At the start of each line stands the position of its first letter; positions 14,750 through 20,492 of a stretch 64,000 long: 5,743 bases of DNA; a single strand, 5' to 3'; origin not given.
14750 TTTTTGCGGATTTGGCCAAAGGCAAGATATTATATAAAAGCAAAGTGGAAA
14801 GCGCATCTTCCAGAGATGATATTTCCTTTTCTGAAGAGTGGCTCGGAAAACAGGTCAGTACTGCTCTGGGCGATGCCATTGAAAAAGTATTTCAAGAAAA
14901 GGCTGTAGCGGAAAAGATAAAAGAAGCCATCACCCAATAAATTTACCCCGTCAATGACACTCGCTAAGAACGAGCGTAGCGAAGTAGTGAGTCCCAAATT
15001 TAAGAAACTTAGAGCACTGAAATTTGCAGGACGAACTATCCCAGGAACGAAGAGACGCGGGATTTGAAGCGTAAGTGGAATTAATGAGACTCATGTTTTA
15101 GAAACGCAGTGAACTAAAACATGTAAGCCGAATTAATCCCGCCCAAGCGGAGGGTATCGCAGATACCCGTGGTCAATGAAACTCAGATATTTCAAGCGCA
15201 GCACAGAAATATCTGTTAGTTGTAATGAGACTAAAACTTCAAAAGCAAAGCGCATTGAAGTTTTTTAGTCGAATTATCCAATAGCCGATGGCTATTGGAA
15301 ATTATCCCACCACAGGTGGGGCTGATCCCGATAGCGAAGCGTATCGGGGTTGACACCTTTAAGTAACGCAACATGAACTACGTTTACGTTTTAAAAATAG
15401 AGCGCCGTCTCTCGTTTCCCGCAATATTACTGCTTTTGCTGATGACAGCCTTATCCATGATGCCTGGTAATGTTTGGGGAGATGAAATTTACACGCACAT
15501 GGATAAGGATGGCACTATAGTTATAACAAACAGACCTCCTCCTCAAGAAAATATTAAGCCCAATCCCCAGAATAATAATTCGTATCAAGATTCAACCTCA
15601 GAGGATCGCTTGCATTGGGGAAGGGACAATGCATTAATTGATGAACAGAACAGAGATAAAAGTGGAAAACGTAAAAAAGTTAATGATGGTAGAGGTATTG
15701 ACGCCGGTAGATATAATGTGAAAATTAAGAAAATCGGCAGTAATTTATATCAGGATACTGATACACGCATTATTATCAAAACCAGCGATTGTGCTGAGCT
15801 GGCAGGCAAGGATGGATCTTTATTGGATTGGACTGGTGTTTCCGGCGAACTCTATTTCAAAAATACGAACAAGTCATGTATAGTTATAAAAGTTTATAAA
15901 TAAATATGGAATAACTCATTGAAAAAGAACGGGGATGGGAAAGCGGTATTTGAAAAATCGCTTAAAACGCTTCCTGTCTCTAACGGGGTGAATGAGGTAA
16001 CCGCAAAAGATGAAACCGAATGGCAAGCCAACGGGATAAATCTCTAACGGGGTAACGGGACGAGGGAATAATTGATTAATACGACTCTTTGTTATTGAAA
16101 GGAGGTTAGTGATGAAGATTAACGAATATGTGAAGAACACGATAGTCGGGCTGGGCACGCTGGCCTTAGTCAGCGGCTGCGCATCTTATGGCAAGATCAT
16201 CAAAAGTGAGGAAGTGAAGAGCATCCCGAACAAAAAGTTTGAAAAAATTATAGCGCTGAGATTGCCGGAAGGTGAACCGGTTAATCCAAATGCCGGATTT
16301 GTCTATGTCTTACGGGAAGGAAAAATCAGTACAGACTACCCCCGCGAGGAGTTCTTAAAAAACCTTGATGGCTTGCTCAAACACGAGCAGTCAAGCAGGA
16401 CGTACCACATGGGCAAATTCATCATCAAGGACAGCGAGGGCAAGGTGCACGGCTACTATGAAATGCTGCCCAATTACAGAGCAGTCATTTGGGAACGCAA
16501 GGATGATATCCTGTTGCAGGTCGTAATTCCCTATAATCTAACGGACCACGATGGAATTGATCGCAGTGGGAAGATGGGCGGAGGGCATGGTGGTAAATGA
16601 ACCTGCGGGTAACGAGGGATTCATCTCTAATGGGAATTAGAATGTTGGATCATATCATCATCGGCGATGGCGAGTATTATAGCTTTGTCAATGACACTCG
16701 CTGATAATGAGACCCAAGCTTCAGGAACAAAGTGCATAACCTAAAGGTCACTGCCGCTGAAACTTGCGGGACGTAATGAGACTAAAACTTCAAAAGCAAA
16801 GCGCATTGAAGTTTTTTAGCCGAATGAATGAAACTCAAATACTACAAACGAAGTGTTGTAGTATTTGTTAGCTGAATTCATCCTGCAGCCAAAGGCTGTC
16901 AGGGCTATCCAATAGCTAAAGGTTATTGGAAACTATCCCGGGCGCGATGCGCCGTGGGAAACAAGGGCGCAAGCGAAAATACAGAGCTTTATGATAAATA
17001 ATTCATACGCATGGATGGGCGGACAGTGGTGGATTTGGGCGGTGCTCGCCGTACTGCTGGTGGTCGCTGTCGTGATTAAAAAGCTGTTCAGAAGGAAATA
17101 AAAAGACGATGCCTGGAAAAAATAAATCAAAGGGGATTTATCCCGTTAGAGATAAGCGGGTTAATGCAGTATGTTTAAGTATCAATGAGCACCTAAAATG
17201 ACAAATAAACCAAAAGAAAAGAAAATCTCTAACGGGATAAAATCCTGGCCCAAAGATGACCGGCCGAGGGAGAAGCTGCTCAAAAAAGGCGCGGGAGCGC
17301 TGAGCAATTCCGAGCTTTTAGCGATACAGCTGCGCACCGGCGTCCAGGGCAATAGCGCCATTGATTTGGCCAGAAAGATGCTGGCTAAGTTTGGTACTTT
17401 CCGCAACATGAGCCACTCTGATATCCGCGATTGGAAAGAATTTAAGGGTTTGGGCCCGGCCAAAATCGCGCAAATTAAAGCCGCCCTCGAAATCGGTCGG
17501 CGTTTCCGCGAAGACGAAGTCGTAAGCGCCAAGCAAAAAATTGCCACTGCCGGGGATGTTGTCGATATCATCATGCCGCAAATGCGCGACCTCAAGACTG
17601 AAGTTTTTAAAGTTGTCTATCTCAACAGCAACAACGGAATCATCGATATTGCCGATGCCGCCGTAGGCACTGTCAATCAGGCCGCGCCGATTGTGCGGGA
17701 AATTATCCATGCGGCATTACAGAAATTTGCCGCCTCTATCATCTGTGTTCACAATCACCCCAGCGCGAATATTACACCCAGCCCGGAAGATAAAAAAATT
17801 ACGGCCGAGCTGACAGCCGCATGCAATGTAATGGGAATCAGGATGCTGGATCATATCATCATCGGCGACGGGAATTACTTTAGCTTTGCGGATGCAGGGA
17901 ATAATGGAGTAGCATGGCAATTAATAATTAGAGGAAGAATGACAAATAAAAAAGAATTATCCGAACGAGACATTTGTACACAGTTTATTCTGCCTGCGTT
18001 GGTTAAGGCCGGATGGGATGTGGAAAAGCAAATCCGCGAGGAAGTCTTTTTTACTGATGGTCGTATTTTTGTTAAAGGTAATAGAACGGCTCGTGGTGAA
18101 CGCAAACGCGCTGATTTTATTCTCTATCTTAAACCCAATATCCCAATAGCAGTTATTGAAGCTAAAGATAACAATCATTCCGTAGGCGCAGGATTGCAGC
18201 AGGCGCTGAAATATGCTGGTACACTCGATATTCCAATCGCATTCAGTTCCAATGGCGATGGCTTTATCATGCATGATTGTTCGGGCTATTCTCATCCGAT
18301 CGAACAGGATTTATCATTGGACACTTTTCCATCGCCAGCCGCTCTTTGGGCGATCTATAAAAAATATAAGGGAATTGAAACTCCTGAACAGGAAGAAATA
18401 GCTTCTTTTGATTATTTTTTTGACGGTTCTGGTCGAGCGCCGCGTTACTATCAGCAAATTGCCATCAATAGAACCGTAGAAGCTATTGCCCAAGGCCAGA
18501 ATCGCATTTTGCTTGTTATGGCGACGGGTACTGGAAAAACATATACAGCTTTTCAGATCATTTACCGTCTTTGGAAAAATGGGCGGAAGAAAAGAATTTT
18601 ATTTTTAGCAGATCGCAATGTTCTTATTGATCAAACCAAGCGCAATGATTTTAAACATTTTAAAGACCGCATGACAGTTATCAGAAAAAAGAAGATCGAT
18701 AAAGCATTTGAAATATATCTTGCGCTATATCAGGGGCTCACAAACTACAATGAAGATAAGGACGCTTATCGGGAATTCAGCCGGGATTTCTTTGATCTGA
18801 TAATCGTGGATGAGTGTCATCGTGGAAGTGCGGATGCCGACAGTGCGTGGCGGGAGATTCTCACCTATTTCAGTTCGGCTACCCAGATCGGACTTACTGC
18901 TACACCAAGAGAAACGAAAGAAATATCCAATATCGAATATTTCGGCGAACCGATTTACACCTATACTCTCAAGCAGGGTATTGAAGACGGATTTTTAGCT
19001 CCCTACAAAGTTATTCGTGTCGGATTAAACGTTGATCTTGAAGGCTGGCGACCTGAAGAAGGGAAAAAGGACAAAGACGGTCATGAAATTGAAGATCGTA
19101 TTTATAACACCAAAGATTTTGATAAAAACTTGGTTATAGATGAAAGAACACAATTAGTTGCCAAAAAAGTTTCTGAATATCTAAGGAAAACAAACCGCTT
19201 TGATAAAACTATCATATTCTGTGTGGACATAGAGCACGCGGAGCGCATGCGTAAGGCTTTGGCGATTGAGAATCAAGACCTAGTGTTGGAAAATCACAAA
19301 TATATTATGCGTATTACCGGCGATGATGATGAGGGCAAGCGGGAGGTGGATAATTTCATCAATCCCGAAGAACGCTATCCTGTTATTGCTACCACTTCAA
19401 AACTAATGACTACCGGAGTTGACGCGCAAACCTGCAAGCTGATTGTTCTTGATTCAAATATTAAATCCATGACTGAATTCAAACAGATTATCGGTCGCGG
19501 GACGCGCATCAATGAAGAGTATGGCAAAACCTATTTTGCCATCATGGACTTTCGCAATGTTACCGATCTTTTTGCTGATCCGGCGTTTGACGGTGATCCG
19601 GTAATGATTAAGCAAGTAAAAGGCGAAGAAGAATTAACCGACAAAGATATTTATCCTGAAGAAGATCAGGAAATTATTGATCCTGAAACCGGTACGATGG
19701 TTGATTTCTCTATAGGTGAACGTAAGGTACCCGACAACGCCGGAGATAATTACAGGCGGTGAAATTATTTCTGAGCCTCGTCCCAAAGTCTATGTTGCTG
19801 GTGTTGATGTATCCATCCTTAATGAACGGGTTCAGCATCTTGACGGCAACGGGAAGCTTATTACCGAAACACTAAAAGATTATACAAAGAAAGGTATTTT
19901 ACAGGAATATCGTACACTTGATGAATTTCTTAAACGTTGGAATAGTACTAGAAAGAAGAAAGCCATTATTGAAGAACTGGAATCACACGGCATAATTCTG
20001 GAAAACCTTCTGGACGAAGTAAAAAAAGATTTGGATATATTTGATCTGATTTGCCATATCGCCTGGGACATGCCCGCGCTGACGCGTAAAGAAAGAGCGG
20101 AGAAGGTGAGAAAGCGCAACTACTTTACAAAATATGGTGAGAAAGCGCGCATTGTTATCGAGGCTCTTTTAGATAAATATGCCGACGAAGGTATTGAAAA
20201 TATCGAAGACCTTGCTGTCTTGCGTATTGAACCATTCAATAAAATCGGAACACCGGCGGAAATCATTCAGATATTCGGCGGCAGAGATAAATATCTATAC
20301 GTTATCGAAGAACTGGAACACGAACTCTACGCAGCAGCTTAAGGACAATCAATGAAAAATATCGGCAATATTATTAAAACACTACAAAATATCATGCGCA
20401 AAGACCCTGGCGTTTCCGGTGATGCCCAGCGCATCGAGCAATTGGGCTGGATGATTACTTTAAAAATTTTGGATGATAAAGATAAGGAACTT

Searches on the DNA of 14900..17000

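Call 21: search_rna_families(source=window, start=14900, end=17000, threshold=evalue, max_evalue=10, show_alignments=3)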
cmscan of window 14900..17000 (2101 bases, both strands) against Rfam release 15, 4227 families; matches with E-value up to 10: 5.
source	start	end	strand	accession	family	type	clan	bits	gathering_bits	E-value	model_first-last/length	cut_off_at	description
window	15702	15787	-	RF01192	SNORD11B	Gene; snRNA; snoRNA; CD-box;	CL00103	19.2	50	5.6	1-87/87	no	Small nucleolar RNA SNORD11B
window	16559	16671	-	RF00321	snoZ247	Gene; snRNA; snoRNA; CD-box;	-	18.7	38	1.6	1-139/139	no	Small nucleolar RNA Z247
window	15232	15307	+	RF01914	mir-932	Gene; miRNA;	-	15.2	54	7.4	1-76/76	no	mir-932 microRNA precursor family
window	15467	15557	+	RF00619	U6atac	Gene; snRNA; splicing;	CL00009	15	33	0.9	1-126/126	no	U6atac minor spliceosomal RNA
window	15865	15977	+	RF02742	Rev72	Gene; antisense;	-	11.7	289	1.8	6-125/426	no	Soft rot Enterobacteriaceae Rev 72 asRNA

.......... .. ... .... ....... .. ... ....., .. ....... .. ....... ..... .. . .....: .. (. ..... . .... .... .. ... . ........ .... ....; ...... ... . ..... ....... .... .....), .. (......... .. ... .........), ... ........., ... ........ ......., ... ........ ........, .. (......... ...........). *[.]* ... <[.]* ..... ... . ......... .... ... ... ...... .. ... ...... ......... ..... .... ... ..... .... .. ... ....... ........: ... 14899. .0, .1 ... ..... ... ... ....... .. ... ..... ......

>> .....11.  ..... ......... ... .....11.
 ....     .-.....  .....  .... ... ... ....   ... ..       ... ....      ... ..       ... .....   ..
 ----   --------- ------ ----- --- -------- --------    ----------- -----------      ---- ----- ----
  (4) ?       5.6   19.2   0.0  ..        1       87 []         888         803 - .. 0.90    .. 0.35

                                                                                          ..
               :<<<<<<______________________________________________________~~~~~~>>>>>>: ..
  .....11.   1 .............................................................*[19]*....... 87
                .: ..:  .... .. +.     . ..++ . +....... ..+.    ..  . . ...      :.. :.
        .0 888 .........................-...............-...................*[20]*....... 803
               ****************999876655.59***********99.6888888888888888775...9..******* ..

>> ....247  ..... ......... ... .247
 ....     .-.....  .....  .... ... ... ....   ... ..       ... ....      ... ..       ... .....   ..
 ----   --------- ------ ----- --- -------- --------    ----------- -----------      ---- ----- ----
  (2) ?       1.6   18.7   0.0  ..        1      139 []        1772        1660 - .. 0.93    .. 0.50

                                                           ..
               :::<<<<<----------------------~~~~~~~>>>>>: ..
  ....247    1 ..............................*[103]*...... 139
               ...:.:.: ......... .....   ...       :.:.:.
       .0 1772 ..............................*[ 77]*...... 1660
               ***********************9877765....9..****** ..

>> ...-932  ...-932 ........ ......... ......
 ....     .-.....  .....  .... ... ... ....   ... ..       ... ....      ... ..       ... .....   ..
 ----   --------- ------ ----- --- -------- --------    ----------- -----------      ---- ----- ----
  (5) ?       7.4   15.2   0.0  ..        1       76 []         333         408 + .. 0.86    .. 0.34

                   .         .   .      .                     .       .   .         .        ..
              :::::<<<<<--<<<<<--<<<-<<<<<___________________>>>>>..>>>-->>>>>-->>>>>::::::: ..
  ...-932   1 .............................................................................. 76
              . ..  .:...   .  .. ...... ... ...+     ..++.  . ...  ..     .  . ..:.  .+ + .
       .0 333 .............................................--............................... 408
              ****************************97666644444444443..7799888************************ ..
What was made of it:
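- On Any Rfam RNA family: Nothing relevant appeared at E<=10 in 14900-17000 (call 21).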

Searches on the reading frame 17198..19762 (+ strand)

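Call 13: search_protein_families(library=pfam, proteins=[window:17198-19762:+])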
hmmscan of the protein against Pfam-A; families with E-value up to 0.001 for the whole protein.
window:17198-19762:+ (854 aa): 7 families
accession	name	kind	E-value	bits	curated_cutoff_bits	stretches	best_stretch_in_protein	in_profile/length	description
PF04851.21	ResIII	-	2.4e-45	154.8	22.5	1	415-571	4-163/164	Type III restriction enzyme, res subunit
PF04002.20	RadC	-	1.3e-38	132.1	22.1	1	117-234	3-120/121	RadC-like JAB domain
PF20582.4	UPF0758_N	-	1.4e-27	96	27.1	1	14-91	1-77/77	UPF0758 N-terminal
PF18766.7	SWI2_SNF2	-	7.2e-22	78.6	26.7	1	418-602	1-187/221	SWI2/SNF2 ATPase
PF00270.35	DEAD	-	9.6e-12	45.4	26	1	425-573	6-164/167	DEAD/DEAH box helicase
PF04313.20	HSDR_N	-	1.2e-10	42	25.1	1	299-361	122-192/198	Type I restriction enzyme R protein N terminus (HSDR_N)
PF00271.37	Helicase_C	-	3.3e-06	27.8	23.5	1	657-772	5-110/110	Helicase conserved C-terminal domain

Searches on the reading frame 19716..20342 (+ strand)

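Call 82: search_protein_families(library=pfam, proteins=[window:19716-20342:+], max_evalue=0.00001)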
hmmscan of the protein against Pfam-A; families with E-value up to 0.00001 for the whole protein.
window:19716-20342:+ (208 aa): 1 family
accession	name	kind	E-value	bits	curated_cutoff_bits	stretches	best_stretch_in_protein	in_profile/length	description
PF08463.15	EcoEI_R_C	-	8.6e-37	127.2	24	1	51-205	1-163/163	EcoEI R protein C-terminal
